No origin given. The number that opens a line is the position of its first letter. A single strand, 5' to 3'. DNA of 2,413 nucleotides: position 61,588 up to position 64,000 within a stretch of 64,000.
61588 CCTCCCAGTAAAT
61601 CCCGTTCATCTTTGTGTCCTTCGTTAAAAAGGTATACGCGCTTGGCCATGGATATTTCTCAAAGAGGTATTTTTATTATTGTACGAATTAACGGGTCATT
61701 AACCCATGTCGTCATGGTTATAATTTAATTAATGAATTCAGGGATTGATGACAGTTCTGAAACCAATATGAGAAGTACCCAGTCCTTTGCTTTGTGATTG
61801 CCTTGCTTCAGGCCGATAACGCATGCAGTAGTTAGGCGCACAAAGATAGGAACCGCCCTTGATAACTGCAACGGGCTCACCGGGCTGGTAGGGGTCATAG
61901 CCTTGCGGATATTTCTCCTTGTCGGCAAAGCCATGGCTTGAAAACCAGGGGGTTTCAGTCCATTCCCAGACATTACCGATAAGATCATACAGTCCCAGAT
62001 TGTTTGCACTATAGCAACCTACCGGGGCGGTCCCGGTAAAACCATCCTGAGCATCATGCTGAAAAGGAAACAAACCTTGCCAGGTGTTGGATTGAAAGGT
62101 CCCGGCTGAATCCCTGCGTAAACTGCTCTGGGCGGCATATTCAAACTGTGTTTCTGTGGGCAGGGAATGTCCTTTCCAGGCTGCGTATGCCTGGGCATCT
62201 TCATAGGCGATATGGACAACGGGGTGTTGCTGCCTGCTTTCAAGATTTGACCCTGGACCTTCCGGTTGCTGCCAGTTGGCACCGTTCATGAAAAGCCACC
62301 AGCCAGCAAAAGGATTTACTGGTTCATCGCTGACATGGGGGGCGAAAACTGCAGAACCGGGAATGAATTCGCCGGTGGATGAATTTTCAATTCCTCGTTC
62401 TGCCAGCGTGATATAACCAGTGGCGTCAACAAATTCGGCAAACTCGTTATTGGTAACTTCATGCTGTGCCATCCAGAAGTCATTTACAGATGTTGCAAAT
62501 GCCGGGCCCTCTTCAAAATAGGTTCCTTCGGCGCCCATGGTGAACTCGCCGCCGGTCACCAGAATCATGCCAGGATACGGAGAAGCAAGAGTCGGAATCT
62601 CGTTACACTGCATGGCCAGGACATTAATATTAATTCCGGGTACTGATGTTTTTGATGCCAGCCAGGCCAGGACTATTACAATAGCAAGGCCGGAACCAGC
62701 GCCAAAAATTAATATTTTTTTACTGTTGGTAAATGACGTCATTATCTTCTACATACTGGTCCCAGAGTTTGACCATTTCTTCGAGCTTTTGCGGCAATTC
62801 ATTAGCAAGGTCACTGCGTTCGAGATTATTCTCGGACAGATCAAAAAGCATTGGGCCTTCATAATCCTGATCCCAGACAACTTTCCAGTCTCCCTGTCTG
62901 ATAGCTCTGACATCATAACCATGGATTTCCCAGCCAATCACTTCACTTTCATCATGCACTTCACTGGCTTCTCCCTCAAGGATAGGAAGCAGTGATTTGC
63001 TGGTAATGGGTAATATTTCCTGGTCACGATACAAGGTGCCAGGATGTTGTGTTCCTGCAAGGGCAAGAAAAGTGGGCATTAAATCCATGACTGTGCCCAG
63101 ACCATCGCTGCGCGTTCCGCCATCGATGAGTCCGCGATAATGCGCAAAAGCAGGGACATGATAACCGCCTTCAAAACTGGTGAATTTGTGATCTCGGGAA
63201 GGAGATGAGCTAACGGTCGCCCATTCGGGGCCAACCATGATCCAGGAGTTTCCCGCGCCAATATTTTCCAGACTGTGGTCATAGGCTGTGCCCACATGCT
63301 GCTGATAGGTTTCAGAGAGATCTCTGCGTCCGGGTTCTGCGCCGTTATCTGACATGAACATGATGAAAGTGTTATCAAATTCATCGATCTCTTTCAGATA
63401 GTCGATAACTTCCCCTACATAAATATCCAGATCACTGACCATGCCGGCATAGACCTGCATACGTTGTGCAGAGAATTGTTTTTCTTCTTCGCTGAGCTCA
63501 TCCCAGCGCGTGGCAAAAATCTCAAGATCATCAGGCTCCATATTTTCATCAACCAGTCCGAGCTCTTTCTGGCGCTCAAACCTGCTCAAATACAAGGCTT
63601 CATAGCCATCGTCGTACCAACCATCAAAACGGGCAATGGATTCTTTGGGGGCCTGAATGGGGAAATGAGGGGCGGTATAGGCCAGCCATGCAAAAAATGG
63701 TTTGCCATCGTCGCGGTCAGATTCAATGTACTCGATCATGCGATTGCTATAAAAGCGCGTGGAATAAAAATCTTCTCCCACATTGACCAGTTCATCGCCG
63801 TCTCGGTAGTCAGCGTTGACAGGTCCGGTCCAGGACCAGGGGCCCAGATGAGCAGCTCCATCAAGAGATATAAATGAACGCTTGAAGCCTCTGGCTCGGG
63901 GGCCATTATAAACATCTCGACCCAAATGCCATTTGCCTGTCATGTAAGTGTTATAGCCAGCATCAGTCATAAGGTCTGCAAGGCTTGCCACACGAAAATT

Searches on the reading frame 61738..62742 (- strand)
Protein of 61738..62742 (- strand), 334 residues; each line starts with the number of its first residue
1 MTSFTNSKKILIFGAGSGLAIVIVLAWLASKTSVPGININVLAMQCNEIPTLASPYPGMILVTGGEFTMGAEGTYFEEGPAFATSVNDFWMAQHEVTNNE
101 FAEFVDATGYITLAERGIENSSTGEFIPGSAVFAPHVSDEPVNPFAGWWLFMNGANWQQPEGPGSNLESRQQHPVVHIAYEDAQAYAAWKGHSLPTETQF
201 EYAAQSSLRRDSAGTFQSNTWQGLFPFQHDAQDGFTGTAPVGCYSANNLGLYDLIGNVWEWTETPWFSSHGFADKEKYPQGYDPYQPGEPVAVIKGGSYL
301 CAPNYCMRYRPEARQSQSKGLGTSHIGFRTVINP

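Call 6: search_protein_families(library=pfam, proteins=[window:61738-62742:-], max_evalue=0.001)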
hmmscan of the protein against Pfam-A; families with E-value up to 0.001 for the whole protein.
window:61738-62742:- (334 aa): 1 family
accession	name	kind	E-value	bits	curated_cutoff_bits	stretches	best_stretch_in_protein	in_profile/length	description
PF03781.23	FGE-sulfatase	-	1.1e-65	222.3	23.3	1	56-331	2-254/255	Sulfatase-modifying factor enzyme 1-like domain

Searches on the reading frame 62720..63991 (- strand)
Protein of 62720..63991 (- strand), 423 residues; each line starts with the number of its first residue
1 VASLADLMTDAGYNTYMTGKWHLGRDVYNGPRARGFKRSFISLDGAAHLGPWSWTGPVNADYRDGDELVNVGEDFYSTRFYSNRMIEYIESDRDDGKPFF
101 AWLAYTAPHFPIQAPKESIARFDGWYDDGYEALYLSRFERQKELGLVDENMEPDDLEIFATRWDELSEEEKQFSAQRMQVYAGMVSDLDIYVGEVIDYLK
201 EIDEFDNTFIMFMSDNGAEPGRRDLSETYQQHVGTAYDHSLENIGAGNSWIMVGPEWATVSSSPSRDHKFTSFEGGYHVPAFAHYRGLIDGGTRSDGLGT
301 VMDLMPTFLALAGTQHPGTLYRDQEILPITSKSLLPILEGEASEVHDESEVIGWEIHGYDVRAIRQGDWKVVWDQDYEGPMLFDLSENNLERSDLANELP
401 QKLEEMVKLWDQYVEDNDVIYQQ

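Call 6: search_protein_families(library=pfam, proteins=[window:62720-63991:-], max_evalue=0.001)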
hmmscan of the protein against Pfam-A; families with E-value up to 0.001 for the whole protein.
window:62720-63991:- (423 aa): 1 family
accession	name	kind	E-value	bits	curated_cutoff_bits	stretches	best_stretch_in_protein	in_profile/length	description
PF00884.28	Sulfatase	-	4.6e-35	121.8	25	1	2-313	81-300/301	Sulfatase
